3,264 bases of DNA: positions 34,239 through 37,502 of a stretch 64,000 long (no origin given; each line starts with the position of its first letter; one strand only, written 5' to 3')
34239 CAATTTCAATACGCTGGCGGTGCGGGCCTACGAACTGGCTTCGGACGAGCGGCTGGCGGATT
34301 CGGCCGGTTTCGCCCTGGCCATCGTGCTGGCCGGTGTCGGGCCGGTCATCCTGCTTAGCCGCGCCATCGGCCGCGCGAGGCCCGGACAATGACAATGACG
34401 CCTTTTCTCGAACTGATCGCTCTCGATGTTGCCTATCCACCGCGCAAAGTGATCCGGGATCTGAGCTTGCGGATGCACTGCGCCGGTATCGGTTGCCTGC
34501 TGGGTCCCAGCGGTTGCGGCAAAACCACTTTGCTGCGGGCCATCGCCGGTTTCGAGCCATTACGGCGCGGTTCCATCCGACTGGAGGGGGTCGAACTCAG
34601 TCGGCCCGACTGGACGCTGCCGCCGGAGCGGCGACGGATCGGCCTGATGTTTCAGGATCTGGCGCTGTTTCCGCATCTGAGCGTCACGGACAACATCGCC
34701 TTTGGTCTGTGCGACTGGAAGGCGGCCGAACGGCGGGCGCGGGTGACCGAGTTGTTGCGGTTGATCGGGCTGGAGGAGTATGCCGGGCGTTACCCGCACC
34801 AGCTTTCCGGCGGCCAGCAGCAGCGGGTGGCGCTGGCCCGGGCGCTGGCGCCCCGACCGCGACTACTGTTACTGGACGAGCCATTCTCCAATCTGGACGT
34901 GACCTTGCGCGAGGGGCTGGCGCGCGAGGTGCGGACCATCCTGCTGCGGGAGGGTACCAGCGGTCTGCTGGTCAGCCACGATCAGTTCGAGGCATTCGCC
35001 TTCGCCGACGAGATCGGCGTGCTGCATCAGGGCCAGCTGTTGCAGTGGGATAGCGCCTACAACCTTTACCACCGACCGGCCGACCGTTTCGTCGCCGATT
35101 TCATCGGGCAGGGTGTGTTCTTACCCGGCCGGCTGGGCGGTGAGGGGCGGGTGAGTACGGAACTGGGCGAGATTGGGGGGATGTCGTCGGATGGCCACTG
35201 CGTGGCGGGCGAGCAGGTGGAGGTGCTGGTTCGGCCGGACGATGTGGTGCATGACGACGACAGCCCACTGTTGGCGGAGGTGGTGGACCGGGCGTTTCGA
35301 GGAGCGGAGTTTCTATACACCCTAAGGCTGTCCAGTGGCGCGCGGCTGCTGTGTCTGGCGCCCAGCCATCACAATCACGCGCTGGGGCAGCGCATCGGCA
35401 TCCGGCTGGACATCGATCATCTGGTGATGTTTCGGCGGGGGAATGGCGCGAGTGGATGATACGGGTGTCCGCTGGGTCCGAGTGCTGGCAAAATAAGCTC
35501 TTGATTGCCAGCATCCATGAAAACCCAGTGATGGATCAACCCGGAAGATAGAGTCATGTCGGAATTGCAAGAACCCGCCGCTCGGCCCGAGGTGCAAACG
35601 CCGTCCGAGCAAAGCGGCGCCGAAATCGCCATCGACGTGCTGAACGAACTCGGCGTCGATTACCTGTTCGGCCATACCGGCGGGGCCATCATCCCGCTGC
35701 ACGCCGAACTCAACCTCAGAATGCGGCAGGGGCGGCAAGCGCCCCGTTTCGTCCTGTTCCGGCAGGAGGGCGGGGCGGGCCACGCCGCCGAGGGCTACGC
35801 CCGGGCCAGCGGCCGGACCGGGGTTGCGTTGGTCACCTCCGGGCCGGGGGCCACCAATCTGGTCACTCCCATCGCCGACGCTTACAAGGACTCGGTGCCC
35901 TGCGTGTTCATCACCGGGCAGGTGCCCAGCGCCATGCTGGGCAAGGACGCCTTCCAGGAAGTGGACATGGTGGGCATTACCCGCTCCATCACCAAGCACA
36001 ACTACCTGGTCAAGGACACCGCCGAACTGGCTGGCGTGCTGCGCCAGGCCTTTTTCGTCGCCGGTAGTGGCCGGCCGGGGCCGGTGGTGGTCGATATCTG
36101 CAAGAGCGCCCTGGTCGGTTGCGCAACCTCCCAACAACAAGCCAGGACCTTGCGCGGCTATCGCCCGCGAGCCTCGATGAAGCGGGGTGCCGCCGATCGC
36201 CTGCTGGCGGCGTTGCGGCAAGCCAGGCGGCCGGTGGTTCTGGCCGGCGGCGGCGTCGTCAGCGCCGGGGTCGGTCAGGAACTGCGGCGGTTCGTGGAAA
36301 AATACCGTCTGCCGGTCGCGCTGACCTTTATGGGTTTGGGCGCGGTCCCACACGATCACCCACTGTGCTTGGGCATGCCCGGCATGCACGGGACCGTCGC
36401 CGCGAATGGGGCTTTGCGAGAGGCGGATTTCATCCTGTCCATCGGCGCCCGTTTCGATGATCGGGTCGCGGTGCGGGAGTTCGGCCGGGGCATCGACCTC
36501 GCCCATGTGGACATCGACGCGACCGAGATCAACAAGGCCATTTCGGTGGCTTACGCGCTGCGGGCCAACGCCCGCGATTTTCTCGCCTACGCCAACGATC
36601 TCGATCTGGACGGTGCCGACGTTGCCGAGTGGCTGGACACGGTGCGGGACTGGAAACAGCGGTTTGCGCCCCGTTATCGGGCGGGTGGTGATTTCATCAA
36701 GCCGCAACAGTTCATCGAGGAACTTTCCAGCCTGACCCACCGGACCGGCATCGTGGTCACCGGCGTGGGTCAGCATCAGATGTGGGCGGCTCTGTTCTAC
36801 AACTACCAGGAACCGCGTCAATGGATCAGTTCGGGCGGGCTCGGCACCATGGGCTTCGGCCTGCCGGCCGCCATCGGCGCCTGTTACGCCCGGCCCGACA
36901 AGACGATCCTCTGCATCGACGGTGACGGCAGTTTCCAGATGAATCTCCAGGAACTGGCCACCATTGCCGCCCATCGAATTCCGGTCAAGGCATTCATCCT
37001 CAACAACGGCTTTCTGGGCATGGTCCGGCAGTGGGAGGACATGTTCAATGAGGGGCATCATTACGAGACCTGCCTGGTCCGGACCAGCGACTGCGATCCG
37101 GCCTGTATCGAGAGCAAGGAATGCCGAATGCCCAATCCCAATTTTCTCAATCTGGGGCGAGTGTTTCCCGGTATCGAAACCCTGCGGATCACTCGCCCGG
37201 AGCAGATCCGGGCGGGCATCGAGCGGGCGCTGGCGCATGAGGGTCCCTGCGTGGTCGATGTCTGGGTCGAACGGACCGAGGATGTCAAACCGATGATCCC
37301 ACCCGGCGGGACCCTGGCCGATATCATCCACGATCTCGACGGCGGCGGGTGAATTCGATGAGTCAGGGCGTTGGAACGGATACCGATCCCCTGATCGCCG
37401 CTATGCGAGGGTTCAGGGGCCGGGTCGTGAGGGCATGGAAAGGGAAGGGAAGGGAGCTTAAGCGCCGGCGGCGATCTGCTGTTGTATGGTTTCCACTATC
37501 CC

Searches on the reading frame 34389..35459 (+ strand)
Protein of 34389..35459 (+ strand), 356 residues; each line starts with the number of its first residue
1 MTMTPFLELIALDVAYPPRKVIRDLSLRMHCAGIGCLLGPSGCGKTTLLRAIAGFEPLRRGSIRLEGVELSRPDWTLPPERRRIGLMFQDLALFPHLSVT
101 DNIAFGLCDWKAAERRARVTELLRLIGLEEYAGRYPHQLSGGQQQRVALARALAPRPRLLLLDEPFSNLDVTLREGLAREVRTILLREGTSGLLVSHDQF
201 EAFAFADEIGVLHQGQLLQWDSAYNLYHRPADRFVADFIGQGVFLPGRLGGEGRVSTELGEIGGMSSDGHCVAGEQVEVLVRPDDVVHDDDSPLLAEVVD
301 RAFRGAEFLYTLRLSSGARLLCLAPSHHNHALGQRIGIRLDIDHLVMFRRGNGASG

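Call 77: search_protein_families(library=pfam, proteins=[window:34389-35459:+], max_evalue=0.00001)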
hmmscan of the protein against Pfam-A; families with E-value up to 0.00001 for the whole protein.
window:34389-35459:+ (356 aa): 3 families
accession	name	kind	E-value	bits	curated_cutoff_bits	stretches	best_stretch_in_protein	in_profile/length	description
PF00005.33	ABC_tran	-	6e-34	118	25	1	23-166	2-136/137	ABC transporter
PF08402.16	TOBE_2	-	2.5e-12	47.2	21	1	279-348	1-76/76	TOBE domain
PF13304.12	AAA_21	-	7.4e-09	36.5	27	0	128-197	227-298/304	AAA domain, putative AbiEii toxin, Type IV TA system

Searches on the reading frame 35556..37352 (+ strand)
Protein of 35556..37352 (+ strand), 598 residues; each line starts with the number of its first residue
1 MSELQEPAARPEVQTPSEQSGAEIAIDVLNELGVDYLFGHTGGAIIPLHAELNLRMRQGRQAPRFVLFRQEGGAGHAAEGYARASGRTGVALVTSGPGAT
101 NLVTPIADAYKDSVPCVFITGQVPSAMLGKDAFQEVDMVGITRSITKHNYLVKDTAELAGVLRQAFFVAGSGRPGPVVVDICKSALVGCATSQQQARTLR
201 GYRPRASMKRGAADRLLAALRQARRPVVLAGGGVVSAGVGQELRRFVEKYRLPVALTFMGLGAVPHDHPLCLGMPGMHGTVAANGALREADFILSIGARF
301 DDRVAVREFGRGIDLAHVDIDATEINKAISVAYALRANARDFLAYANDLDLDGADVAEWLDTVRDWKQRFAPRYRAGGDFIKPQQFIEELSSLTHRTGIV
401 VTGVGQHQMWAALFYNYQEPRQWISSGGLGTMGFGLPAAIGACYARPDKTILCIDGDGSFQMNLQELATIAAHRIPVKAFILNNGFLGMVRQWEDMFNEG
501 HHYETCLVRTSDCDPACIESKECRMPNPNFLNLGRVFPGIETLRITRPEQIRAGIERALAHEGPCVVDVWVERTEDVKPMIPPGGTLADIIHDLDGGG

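Call 77: search_protein_families(library=pfam, proteins=[window:35556-37352:+], max_evalue=0.00001)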
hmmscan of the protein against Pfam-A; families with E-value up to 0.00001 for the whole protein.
window:35556-37352:+ (598 aa): 3 families
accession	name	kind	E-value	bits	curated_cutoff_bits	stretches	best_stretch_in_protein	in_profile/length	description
PF02775.26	TPP_enzyme_C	-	9e-50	168.8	21.9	1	403-569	1-151/151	Thiamine pyrophosphate enzyme, C-terminal TPP binding domain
PF00205.28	TPP_enzyme_M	-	5.3e-40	136.7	30.4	1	214-344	2-135/137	Thiamine pyrophosphate enzyme, central domain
PF02776.23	TPP_enzyme_N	-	1.9e-34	118.4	26.8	1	20-139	2-117/119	Thiamine pyrophosphate enzyme, N-terminal TPP binding domain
